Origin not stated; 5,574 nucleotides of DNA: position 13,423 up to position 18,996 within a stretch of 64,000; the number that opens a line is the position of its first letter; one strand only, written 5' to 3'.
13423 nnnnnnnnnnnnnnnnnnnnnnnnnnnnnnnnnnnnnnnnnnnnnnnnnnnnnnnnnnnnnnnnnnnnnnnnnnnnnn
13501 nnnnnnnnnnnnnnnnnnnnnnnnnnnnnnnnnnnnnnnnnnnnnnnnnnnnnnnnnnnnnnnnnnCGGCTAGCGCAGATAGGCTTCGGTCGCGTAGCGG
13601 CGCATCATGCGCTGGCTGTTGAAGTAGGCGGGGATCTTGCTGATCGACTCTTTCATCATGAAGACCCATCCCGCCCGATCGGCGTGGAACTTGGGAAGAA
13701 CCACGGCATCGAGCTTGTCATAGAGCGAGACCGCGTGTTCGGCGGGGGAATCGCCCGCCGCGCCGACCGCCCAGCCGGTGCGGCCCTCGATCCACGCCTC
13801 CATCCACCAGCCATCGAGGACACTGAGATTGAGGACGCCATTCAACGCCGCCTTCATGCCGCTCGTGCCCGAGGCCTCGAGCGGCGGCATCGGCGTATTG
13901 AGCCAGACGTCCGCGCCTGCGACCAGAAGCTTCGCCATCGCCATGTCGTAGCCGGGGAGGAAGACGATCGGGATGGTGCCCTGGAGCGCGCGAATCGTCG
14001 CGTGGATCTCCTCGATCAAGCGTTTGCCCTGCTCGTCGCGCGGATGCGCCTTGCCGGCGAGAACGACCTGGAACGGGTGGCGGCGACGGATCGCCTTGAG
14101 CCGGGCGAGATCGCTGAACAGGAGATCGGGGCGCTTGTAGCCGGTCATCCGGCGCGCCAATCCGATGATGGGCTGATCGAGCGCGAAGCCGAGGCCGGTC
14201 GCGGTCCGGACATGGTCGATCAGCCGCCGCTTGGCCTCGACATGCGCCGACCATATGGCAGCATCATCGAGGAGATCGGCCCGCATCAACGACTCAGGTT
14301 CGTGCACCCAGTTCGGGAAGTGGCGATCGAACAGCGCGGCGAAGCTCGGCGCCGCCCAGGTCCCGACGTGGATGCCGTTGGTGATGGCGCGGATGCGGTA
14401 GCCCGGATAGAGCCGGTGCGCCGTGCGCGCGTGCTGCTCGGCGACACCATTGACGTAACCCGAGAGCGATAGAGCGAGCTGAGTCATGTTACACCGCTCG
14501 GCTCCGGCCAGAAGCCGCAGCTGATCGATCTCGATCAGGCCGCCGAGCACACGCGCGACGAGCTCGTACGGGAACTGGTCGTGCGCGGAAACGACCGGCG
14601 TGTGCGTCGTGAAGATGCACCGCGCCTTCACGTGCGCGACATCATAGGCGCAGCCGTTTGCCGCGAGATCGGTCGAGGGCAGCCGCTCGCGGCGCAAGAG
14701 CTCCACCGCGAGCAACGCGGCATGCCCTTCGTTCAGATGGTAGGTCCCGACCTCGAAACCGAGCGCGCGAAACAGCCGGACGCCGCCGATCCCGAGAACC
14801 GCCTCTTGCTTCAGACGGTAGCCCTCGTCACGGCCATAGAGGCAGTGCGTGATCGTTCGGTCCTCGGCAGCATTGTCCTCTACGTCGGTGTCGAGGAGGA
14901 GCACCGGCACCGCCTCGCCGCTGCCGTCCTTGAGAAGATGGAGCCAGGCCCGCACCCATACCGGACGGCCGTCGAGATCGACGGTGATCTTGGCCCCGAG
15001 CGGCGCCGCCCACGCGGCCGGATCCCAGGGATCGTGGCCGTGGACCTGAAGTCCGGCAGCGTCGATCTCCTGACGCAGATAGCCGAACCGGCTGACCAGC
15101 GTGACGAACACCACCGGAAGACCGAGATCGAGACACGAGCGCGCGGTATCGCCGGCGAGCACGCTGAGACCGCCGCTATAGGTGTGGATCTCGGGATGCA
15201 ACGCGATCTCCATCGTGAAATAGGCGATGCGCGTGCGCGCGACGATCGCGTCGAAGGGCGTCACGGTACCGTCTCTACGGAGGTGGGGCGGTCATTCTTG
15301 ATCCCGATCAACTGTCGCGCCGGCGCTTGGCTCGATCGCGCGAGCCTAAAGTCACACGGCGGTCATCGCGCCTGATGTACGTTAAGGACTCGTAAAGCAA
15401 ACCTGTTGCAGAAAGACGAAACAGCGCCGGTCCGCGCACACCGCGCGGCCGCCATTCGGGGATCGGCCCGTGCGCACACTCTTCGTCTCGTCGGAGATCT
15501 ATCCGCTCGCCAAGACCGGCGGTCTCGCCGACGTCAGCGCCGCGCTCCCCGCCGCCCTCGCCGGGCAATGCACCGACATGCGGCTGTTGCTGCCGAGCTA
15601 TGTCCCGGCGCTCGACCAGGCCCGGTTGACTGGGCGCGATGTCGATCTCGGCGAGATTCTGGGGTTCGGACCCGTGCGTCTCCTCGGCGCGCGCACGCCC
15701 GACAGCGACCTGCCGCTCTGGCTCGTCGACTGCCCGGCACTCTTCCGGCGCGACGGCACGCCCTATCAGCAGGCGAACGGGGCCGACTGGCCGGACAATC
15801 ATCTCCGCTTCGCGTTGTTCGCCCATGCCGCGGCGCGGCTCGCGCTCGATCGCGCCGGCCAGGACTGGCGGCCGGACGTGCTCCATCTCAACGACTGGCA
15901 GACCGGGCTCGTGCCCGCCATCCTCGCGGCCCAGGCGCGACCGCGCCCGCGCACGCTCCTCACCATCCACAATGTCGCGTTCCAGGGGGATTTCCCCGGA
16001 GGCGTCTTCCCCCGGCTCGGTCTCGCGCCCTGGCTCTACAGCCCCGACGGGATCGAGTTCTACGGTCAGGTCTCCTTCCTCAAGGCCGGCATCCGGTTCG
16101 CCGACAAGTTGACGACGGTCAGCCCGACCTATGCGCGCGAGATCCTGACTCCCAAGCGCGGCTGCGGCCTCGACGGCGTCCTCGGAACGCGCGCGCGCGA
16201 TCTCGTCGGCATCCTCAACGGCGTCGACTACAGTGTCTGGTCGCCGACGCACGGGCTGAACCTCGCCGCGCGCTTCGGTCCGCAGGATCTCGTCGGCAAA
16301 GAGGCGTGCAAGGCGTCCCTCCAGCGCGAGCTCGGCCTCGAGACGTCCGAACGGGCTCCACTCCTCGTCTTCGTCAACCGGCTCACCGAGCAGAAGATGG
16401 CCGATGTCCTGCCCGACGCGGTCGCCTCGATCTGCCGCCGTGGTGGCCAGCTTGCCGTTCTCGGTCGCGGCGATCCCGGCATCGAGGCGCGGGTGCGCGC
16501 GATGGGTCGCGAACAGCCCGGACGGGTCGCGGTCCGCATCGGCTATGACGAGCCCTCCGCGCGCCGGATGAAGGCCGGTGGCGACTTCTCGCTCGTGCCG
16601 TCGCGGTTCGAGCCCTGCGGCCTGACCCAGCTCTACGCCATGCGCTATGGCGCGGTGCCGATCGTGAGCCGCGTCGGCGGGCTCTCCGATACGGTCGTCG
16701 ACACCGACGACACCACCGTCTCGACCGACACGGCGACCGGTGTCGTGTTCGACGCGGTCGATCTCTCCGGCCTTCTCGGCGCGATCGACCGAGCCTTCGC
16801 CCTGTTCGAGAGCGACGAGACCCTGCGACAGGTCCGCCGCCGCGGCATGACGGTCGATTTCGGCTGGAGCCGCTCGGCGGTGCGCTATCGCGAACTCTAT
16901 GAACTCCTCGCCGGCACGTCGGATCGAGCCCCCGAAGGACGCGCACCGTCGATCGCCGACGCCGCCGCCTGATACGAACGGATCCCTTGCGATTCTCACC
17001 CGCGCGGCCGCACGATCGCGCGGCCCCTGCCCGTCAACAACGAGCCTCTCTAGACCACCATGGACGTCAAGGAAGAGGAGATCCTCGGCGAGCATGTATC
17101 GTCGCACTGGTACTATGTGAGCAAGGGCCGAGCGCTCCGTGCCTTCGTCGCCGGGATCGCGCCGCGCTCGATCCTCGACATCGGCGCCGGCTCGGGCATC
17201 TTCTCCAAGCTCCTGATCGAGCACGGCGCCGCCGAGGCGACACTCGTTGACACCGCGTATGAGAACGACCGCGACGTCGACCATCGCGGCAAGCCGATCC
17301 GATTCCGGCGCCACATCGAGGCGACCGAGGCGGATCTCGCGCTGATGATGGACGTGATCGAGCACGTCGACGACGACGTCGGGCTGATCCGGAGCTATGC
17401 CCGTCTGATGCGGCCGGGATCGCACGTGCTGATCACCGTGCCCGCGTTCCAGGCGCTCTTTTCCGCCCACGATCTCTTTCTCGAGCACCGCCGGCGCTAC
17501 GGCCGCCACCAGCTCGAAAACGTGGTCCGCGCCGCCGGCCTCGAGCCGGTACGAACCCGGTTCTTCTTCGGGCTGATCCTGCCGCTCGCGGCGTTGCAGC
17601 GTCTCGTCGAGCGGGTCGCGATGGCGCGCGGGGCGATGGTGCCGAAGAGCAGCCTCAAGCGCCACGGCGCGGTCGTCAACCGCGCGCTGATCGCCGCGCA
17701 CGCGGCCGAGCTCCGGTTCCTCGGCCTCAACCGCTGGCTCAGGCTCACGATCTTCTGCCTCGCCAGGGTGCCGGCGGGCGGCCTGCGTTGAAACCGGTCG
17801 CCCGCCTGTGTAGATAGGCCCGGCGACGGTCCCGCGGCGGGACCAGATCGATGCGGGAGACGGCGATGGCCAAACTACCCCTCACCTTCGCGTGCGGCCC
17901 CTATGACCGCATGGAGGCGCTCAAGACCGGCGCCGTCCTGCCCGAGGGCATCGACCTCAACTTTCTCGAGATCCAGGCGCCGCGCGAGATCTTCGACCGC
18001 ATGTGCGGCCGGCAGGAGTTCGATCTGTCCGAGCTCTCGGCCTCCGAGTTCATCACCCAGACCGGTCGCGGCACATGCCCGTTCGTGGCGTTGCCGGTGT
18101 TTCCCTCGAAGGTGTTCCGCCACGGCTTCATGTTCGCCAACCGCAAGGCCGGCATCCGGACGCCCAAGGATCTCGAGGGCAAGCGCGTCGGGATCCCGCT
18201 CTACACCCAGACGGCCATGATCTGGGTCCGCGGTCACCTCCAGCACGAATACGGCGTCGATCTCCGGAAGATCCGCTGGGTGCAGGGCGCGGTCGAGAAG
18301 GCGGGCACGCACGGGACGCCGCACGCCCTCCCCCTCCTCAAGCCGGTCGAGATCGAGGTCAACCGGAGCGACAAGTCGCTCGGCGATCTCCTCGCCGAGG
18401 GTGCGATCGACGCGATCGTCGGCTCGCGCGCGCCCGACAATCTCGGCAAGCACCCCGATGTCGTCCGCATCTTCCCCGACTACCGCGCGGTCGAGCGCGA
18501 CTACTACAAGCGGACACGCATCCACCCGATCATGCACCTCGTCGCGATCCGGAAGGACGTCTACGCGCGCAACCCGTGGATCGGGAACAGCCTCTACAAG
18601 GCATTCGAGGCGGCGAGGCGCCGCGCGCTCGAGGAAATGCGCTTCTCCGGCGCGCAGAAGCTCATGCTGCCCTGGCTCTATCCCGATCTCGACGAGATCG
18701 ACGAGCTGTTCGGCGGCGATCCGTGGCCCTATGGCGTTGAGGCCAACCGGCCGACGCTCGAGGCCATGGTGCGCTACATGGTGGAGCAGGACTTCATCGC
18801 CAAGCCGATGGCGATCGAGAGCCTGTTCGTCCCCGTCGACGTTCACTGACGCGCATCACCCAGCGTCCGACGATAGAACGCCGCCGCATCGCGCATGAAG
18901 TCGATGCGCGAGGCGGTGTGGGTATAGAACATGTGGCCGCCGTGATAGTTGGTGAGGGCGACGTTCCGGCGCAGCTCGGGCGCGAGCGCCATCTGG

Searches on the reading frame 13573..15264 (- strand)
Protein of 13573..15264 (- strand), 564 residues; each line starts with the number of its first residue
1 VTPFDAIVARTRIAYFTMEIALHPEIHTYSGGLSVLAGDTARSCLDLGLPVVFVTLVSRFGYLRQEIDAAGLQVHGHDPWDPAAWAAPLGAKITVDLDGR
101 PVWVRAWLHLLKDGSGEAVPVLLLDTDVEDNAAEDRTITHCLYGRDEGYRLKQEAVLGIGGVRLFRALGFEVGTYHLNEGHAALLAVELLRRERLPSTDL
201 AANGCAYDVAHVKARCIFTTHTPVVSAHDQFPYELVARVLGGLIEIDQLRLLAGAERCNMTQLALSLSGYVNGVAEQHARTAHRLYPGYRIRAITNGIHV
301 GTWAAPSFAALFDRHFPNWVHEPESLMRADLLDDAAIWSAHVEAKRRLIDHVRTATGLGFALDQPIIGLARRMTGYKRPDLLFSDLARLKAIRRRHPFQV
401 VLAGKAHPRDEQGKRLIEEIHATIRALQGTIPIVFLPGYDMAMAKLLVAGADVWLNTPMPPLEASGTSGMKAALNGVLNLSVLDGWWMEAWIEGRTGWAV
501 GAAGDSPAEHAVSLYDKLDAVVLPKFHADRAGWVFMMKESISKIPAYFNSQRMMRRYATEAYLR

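Call 7: search_protein_families(library=pfam, proteins=[window:13573-15264:-])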
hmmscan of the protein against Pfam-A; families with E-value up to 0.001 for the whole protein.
window:13573-15264:- (564 aa): 1 family
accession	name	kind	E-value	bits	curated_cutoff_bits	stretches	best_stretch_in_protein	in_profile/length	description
PF00343.26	Phosphorylase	-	1.3e-24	87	27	1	240-487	304-581/713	Carbohydrate phosphorylase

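Call 11: search_protein_families(library=ncbifam, proteins=[window:13573-15264:-])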
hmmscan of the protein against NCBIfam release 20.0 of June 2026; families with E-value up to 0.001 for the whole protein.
window:13573-15264:- (564 aa): 6 families
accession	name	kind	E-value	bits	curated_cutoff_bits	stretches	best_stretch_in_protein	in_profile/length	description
TIGR02094.1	more_P_ylases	subfamily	1e-145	486.9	191.7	1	13-563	1-599/600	alpha-glucan family phosphorylase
NF041129.1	maldex_phorlase_Thcocales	equivalog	3.5e-120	402.5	1500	1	11-563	97-685/816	maltodextrin phosphorylase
TIGR02093.1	P_ylase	subfamily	2.7e-21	75.4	552.9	1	247-487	402-672/804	glycogen/starch/alpha-glucan family phosphorylase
NF011561.0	PRK14985.1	equivalog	8.6e-14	50.7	1273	1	256-488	406-666/800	maltodextrin phosphorylase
NF011562.0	PRK14986.1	equivalog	3e-11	42.2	1546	1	256-489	419-680/815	glycogen phosphorylase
TIGR02095.1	glgA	subfamily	0.00014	20.6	328.45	1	342-456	272-374/477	glycogen/starch synthase, ADP-glucose type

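Call 35: find_encoding_contigs(protein=window:13573-15264:-, flank=4000, max_places=10)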
Protein seq(564 aa) (564 aa): 2 contigs read that carry it; 2 places shown.
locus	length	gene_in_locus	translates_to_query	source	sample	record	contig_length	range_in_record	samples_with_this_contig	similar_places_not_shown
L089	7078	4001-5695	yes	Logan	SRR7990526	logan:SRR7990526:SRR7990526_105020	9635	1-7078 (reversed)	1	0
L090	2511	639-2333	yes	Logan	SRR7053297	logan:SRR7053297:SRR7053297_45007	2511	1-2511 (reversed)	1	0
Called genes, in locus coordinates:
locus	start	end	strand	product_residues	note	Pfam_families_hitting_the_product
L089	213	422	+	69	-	-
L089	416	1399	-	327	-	-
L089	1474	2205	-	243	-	PF13489:Methyltransf_23, PF08241:Methyltransf_11, PF08242:Methyltransf_12 (weak)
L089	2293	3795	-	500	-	PF08323:Glyco_transf_5, PF13579:Glyco_trans_4_4, PF13439:Glyco_transf_4 (weak), PF00534:Glycos_transf_1, PF13692:Glyco_trans_1_4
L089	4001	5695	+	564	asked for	PF00343:Phosphorylase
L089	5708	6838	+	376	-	PF22019:GlgB_N, PF02922:CBM_48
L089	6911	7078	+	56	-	?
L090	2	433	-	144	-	?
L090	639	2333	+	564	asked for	PF00343:Phosphorylase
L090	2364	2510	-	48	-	?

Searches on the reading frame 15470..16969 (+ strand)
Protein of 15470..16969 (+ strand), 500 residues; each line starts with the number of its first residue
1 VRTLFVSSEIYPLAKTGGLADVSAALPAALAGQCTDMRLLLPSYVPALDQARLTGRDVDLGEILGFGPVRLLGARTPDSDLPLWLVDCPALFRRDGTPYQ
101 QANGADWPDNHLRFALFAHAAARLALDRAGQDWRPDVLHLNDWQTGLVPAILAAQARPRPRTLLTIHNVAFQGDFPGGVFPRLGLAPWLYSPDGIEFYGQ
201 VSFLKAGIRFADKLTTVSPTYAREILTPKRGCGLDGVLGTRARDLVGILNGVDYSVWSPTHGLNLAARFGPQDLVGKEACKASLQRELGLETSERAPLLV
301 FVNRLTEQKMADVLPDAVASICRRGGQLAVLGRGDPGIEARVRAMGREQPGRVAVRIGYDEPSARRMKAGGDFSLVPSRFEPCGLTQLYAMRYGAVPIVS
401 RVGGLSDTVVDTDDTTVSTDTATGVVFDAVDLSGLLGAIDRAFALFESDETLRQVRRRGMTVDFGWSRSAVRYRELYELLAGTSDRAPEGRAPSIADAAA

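Call 10: search_protein_families(library=pfam, proteins=[window:15470-16969:+])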
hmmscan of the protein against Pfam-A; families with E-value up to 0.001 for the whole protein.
window:15470-16969:+ (500 aa): 5 families
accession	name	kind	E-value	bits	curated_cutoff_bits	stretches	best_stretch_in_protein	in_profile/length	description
PF08323.17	Glyco_transf_5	-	6.7e-72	242.5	22.7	1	3-238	2-237/239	Starch synthase catalytic domain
PF13692.12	Glyco_trans_1_4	-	1.3e-09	38.9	27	1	297-415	2-121/142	Glycosyl transferases group 1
PF00534.26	Glycos_transf_1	-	1.3e-08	35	26.4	1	293-443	12-156/172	Glycosyl transferases group 1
PF13579.12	Glyco_trans_4_4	-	2.1e-07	31.9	29.7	1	92-226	35-143/158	Glycosyl transferase 4-like domain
PF13439.12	Glyco_transf_4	-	3.3e-07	30.9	28.5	1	120-226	58-149/170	Glycosyltransferase Family 4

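Call 19: search_protein_families(library=ncbifam, proteins=[window:15470-16969:+], max_evalue=0.00001)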
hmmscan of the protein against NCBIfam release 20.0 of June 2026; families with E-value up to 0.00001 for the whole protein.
window:15470-16969:+ (500 aa): 13 families
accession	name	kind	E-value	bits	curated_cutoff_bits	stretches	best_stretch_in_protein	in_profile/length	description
NF001899.0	PRK00654.1-2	equivalog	1.1e-176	588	459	1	1-481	1-476/478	glycogen synthase GlgA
NF010699.0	PRK14099.1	equivalog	6.1e-156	519.7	762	1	2-480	5-479/485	glycogen synthase GlgA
TIGR02095.1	glgA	subfamily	1.3e-152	508.8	328.45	1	1-478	1-475/477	glycogen/starch synthase, ADP-glucose type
NF001901.0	PRK00654.1-5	equivalog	2.4e-143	478.2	649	1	2-483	25-494/502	glycogen synthase GlgA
NF001903.0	PRK00654.2-2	equivalog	1.9e-120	402.8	616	1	1-479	1-477/482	glycogen synthase GlgA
NF001898.0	PRK00654.1-1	equivalog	2.4e-109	366.1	603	1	1-480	1-475/477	glycogen synthase GlgA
NF001900.0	PRK00654.1-3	equivalog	7.4e-107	357.7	509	1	1-489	1-463/481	glycogen synthase GlgA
NF001905.0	PRK00654.2-4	subfamily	9.4e-91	304.8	560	1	108-479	106-485/489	glycogen synthase GlgA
NF001906.0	PRK00654.2-5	equivalog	1.6e-84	284.6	870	1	3-478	8-481/485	glycogen synthase GlgA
NF001902.0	PRK00654.2-1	equivalog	4.6e-72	243.1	845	1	108-480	106-489/492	glycogen synthase GlgA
NF010698.0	PRK14098.1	equivalog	2.2e-67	227.8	754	1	2-481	7-487/489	starch synthase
NF001904.0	PRK00654.2-3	equivalog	5.7e-48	163.8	577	1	109-478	103-472/475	glycogen synthase GlgA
TIGR02149.1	glgA_Coryne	subfamily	5.4e-08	32.4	302.4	1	284-478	194-388/391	glycogen synthase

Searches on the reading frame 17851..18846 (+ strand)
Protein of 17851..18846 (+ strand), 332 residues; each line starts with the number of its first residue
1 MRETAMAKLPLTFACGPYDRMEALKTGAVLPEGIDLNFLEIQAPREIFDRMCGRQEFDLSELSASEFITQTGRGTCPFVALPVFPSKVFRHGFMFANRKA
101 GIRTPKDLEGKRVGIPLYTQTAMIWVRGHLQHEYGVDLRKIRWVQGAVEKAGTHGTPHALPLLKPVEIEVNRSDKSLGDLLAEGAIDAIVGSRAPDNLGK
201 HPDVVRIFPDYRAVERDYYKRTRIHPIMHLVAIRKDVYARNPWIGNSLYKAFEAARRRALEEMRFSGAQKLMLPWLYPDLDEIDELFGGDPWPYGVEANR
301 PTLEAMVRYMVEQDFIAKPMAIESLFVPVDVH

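Call 7: search_protein_families(library=pfam, proteins=[window:17851-18846:+])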
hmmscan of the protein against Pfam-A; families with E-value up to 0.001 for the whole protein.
window:17851-18846:+ (332 aa): 1 family
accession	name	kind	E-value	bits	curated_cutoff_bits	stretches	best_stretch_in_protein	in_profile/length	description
PF09084.16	NMT1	-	0.00077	19.8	20.5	0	94-145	77-126/216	NMT1/THI5 like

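Call 22: find_encoding_contigs(protein=window:17851-18846:+, flank=10000, max_places=6)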
Protein window:17851-18846:+ (332 aa): no gene with exactly this product is on record in the collection.
